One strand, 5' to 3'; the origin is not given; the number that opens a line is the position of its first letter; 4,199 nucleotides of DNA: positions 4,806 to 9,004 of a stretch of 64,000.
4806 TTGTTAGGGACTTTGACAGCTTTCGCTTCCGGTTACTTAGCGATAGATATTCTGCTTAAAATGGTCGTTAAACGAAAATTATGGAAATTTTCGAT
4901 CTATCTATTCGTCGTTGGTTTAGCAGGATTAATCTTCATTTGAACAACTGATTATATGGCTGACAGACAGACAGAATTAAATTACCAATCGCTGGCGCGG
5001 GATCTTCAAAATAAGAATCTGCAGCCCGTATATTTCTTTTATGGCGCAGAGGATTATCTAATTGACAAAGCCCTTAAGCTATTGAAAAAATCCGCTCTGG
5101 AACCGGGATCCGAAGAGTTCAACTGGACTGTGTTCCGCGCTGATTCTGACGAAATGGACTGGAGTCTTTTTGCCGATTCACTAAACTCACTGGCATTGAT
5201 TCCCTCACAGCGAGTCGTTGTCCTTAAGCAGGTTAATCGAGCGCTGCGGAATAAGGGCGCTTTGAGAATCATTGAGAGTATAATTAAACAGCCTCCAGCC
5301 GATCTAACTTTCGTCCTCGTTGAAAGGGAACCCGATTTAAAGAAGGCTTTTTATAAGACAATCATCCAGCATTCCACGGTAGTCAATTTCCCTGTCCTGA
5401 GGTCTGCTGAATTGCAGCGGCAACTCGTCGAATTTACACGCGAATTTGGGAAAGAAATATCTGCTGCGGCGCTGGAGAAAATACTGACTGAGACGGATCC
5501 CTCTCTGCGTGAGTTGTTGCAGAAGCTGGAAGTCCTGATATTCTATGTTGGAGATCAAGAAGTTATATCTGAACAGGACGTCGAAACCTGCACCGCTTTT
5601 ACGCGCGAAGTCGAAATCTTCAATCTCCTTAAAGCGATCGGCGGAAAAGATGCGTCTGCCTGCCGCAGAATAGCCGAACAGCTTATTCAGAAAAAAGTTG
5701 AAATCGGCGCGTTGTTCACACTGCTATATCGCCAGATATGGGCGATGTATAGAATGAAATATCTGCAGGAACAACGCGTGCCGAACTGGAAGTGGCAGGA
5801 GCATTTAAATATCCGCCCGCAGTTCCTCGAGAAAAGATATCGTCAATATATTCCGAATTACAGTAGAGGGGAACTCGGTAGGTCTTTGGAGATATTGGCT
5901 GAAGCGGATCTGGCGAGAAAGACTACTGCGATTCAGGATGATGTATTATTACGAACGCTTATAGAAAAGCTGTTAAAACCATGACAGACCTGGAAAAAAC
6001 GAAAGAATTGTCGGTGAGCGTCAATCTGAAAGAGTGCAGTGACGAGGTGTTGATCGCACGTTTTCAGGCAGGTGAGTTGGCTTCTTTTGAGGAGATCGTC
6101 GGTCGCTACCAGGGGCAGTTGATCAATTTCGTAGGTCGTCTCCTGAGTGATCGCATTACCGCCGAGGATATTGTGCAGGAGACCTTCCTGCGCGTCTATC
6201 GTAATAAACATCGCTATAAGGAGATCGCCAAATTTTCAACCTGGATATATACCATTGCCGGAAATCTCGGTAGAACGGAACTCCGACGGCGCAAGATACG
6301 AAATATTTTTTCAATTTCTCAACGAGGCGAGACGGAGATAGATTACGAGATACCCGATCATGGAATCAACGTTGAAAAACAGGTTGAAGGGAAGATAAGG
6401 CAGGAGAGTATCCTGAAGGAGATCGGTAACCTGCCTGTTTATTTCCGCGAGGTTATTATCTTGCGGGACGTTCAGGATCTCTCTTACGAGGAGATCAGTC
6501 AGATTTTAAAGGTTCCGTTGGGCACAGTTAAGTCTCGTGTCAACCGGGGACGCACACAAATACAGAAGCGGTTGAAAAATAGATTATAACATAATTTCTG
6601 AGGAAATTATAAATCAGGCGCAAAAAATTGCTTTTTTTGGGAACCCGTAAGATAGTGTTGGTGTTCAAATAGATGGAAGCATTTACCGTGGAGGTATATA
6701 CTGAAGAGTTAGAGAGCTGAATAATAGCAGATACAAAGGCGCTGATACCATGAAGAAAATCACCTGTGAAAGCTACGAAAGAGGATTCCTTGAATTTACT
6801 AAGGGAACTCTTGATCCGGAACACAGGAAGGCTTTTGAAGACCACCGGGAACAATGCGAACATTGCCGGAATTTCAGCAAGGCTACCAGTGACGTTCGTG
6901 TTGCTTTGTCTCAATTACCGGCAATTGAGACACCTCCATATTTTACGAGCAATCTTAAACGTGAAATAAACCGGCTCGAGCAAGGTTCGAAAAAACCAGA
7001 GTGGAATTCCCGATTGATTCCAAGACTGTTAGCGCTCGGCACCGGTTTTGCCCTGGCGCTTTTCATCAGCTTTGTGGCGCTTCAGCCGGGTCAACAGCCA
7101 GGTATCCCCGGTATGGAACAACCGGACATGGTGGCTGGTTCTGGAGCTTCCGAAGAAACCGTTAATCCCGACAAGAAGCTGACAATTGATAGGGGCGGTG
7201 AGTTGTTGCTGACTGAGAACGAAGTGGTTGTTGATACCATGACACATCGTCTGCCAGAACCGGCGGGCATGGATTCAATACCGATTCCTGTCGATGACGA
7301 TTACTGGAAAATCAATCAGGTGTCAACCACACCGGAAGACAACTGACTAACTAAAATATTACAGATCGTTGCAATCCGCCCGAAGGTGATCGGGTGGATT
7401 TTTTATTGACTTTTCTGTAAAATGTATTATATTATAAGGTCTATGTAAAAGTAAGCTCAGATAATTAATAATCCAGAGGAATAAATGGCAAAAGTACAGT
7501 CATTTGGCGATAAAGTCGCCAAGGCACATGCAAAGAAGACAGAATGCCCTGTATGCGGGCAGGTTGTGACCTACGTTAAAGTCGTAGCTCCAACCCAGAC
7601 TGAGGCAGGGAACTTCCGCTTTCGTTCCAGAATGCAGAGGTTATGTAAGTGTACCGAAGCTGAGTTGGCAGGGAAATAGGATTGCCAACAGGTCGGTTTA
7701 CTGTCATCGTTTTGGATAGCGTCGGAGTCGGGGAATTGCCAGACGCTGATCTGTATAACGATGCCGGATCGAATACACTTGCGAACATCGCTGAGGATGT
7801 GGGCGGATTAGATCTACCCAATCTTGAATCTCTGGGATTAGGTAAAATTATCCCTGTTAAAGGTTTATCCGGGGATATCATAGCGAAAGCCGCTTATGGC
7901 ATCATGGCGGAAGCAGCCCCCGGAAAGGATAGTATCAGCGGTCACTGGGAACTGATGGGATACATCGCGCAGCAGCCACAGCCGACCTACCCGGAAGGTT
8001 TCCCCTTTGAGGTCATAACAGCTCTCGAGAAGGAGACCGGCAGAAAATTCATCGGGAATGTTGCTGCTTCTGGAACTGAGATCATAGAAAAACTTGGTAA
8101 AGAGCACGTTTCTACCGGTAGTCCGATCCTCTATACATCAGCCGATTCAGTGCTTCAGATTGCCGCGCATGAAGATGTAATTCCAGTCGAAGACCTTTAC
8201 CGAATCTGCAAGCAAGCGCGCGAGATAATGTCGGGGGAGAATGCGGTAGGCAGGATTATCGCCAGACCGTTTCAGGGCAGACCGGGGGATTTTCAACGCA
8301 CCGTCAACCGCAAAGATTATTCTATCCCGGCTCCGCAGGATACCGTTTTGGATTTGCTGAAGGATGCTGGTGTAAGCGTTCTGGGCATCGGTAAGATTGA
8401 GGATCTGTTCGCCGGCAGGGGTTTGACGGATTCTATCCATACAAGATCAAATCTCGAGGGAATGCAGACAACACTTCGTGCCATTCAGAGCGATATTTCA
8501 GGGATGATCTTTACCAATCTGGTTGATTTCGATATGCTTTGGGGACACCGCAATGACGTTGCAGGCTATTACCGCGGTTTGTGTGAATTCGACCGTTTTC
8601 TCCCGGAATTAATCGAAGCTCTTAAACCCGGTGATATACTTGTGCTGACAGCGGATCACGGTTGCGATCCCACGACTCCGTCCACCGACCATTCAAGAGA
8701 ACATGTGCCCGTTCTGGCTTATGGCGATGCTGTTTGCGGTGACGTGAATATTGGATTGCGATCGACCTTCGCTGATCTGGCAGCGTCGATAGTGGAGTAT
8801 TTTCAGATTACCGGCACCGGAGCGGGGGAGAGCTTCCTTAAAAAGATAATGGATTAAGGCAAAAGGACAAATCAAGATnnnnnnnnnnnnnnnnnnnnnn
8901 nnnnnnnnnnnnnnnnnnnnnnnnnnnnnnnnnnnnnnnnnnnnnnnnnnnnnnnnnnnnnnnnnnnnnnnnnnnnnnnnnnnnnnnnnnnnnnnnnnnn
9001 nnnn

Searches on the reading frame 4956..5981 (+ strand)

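Call 72: search_protein_families(library=ncbifam, proteins=[window:4956-5981:+], max_evalue=1e-10)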
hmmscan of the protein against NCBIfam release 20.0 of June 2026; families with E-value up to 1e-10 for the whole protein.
window:4956-5981:+ (342 aa): 2 families
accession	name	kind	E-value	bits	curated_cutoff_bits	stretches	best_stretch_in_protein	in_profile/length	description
TIGR01128.2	holA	equivalog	1.1e-59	202.3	80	1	25-336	1-313/316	DNA polymerase III subunit delta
TIGR02397.1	dnaX_nterm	equivalog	5.6e-12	45.6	250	1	108-277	139-303/355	DNA polymerase III subunit gamma/tau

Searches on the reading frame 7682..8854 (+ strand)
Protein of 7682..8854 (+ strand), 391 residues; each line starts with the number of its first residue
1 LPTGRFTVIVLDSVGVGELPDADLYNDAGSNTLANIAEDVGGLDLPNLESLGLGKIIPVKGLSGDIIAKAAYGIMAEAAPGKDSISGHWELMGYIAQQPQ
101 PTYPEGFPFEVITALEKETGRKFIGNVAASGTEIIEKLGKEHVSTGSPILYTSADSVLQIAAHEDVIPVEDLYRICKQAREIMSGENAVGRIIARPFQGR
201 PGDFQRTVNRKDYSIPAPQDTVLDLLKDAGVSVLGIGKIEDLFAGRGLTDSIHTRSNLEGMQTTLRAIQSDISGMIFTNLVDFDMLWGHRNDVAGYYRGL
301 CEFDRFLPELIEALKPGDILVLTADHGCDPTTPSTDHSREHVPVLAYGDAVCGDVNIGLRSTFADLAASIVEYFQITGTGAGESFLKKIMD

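Call 72: search_protein_families(library=ncbifam, proteins=[window:7682-8854:+], max_evalue=1e-10)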
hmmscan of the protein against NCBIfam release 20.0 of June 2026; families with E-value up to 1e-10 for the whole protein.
window:7682-8854:+ (391 aa): 3 families
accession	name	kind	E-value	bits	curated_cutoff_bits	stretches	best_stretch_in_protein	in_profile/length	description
NF003766.0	PRK05362.1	equivalog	7.7e-154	512.2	256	1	4-389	4-395/396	phosphopentomutase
TIGR01696.1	deoB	equivalog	1.3e-140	468.6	341.2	1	6-380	2-377/381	phosphopentomutase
NF009049.0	PRK12383.1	equivalog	8.9e-55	186.3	254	2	221-389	235-401/408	phosphopentomutase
